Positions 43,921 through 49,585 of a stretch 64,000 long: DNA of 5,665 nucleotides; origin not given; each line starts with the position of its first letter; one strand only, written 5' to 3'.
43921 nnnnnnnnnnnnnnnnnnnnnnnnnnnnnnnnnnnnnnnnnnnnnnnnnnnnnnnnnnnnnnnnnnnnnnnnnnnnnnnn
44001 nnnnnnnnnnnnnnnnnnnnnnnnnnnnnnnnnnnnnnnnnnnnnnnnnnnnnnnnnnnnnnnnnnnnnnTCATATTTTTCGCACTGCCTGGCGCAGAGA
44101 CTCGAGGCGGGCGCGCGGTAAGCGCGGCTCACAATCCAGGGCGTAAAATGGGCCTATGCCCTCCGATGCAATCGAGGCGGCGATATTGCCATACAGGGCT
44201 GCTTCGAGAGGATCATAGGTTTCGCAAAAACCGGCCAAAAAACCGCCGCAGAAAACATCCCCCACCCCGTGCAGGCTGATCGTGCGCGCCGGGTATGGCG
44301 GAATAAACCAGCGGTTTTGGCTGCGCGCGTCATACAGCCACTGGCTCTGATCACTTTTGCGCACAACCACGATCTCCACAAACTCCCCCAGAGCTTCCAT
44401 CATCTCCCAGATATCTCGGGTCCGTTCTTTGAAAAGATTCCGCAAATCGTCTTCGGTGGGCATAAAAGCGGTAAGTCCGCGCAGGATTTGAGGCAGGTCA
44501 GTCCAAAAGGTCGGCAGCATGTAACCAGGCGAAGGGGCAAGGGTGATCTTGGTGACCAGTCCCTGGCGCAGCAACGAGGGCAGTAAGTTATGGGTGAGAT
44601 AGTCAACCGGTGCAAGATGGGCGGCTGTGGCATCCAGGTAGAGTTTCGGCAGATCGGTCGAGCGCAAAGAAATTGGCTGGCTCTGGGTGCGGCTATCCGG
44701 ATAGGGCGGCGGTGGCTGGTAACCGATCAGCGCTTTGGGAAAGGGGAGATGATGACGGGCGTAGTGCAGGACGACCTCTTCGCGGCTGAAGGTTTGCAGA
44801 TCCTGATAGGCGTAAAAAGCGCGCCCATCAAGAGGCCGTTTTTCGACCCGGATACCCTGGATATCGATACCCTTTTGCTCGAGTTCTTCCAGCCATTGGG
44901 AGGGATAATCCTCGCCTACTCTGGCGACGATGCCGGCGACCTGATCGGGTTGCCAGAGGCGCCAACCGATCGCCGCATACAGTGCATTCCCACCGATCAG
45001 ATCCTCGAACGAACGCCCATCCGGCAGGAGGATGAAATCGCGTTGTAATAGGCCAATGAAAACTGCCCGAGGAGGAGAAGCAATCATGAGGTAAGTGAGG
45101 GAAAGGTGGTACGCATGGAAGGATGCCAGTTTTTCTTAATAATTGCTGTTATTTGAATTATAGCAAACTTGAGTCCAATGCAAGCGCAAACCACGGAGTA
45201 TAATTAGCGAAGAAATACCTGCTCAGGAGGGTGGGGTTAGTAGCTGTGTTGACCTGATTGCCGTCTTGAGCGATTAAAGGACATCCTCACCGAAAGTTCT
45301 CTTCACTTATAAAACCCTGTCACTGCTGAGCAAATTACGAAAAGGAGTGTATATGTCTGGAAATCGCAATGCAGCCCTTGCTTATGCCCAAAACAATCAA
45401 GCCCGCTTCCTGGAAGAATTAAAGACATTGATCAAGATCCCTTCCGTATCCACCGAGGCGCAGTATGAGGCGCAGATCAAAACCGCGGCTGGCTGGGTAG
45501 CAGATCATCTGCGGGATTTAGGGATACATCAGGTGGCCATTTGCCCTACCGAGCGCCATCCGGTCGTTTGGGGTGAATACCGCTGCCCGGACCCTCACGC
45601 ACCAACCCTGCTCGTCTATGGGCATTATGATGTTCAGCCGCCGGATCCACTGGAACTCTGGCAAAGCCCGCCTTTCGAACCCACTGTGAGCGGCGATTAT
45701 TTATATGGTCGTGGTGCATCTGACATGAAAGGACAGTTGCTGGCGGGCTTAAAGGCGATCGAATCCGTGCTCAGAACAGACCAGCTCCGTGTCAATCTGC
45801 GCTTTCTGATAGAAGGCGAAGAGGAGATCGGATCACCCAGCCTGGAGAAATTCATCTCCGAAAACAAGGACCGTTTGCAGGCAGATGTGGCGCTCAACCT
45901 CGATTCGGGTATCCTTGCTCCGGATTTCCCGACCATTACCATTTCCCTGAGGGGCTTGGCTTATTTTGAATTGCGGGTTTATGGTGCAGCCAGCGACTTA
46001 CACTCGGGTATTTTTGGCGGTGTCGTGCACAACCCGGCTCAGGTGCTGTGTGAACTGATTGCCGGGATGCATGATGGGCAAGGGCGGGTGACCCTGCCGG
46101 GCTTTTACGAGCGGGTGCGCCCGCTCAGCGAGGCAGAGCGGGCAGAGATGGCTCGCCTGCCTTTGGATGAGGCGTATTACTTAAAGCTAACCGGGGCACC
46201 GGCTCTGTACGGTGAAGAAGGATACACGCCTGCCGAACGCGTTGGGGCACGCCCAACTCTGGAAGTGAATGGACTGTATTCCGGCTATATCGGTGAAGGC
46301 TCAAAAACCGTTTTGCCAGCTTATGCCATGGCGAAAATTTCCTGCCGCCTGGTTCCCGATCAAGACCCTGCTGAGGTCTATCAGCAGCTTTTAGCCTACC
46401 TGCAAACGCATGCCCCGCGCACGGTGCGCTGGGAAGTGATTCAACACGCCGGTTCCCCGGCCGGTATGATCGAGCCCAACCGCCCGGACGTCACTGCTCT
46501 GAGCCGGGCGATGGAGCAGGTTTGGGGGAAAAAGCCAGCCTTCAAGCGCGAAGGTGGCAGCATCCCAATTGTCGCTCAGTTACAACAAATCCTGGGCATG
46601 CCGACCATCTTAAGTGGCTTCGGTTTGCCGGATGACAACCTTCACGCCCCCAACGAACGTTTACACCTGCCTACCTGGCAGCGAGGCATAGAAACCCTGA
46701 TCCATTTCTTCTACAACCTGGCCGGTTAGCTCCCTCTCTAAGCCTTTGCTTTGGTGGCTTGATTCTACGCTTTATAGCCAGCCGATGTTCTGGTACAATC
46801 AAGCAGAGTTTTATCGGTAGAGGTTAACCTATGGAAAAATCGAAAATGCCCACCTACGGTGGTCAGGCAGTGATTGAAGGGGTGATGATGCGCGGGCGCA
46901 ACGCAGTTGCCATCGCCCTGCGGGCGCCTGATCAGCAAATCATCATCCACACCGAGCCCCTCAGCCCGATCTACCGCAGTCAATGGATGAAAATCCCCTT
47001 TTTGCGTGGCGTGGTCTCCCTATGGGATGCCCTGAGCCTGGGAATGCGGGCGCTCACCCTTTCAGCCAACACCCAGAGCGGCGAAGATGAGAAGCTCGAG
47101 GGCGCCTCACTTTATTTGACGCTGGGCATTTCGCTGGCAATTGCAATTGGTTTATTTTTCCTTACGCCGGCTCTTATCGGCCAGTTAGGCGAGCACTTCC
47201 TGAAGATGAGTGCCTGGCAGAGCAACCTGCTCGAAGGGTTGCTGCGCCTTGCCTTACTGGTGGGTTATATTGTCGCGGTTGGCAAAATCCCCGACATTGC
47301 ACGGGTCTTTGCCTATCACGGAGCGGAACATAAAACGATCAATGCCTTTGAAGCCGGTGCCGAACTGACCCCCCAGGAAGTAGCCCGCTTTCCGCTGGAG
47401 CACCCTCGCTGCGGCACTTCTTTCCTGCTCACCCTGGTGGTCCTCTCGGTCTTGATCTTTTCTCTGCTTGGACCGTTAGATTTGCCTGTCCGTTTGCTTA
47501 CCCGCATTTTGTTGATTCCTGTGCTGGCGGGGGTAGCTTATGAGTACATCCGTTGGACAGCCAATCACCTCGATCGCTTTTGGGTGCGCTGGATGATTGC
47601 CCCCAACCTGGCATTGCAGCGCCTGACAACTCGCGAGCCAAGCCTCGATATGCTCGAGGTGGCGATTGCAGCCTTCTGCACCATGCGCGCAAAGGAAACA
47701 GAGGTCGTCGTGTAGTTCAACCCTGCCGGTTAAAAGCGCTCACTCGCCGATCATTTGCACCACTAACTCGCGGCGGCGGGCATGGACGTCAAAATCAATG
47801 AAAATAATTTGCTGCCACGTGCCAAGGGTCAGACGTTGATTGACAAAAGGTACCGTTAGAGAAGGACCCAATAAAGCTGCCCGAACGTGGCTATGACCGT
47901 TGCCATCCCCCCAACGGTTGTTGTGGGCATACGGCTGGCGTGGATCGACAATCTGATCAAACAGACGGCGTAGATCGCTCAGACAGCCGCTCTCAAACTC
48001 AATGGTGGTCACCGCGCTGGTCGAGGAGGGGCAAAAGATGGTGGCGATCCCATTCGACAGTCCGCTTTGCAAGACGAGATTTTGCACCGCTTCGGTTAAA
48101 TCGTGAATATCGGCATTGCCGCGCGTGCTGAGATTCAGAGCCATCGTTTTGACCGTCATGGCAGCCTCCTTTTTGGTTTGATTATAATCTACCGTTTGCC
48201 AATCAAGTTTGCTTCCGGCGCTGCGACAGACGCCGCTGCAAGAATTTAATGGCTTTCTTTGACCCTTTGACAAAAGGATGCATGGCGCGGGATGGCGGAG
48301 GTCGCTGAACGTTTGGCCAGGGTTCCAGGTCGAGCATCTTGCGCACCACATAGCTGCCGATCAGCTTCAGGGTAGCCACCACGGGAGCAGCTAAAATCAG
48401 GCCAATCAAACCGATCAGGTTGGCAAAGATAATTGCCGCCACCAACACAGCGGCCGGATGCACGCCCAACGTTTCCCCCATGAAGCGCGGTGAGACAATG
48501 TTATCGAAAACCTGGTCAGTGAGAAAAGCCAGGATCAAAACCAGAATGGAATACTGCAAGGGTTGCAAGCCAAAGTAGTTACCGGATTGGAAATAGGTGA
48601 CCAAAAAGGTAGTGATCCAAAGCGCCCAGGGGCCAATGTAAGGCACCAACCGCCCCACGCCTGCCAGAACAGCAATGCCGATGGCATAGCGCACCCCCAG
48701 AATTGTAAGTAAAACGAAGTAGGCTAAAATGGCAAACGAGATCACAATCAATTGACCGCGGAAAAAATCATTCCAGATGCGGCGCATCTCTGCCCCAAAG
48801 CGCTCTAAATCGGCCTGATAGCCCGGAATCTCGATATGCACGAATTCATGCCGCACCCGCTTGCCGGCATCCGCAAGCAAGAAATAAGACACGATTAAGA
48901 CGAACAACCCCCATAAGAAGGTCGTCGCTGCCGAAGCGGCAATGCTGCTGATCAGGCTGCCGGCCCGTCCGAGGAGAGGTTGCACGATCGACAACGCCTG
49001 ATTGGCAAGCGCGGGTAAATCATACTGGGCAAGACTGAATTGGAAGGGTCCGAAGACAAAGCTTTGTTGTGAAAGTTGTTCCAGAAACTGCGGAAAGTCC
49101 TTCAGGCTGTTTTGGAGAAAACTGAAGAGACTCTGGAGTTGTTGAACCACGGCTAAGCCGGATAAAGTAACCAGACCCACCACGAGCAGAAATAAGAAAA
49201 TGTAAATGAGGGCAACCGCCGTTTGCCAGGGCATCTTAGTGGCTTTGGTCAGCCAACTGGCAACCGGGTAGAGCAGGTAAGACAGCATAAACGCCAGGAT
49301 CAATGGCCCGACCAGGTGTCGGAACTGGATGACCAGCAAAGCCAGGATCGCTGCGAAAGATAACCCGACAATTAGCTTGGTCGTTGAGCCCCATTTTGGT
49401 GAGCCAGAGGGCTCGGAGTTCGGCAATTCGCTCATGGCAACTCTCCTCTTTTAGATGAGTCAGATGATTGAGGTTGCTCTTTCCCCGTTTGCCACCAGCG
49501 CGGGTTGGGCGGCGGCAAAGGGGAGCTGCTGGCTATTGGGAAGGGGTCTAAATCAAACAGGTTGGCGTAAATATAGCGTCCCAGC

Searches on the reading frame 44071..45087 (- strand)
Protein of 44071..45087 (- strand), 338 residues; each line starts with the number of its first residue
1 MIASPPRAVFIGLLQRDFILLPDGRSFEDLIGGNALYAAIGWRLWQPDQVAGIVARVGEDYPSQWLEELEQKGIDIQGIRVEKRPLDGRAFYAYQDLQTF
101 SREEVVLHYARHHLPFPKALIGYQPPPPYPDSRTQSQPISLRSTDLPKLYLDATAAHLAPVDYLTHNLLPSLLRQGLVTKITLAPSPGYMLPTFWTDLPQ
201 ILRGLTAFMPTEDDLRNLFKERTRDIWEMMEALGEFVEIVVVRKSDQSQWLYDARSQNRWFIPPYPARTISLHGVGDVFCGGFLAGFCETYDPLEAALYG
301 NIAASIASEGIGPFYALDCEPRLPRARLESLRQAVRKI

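Call 24: search_protein_families(library=pfam, proteins=[window:44071-45087:-])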
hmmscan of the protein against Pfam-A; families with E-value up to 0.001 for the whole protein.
window:44071-45087:- (338 aa): 1 family
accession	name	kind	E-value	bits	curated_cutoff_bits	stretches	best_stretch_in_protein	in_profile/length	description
PF00294.29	PfkB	-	1.2e-15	58.1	25.8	1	190-309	165-291/302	pfkB family carbohydrate kinase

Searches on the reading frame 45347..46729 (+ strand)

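Call 24: search_protein_families(library=pfam, proteins=[window:45347-46729:+])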
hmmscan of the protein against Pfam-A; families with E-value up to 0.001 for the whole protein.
window:45347-46729:+ (460 aa): 2 families
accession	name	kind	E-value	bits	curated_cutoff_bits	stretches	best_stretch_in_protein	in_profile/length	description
PF01546.33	Peptidase_M20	-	5.3e-31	108.6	24.6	1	89-455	1-204/206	Peptidase family M20/M25/M40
PF07687.19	M20_dimer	-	1.3e-15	57.7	21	1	199-359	1-106/107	Peptidase dimerisation domain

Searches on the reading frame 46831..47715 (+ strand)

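Call 24: search_protein_families(library=pfam, proteins=[window:46831-47715:+])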
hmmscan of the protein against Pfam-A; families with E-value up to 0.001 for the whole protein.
window:46831-47715:+ (294 aa): 1 family
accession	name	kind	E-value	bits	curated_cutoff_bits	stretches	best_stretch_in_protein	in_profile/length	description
PF07136.16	DUF1385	-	5.3e-79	265.1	22.1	1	55-284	1-223/227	Protein of unknown function (DUF1385)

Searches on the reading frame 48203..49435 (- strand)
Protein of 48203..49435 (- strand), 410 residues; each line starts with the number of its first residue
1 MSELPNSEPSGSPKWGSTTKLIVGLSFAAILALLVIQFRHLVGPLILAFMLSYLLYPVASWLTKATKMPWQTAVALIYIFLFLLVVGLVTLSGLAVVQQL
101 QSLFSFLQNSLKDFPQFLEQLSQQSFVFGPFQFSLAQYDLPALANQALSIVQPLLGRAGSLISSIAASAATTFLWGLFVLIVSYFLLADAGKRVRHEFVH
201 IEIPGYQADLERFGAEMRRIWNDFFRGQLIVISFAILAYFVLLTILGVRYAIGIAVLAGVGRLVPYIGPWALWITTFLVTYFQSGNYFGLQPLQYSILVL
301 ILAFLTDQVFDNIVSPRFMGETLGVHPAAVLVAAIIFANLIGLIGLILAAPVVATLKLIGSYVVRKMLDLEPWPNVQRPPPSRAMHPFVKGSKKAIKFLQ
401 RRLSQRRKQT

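Call 24: search_protein_families(library=pfam, proteins=[window:48203-49435:-])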
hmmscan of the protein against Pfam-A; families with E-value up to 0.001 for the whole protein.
window:48203-49435:- (410 aa): 1 family
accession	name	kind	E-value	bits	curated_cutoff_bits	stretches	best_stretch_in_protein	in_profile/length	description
PF01594.21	AI-2E_transport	-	4.7e-52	177.6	34.3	1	25-357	4-320/327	AI-2E family transporter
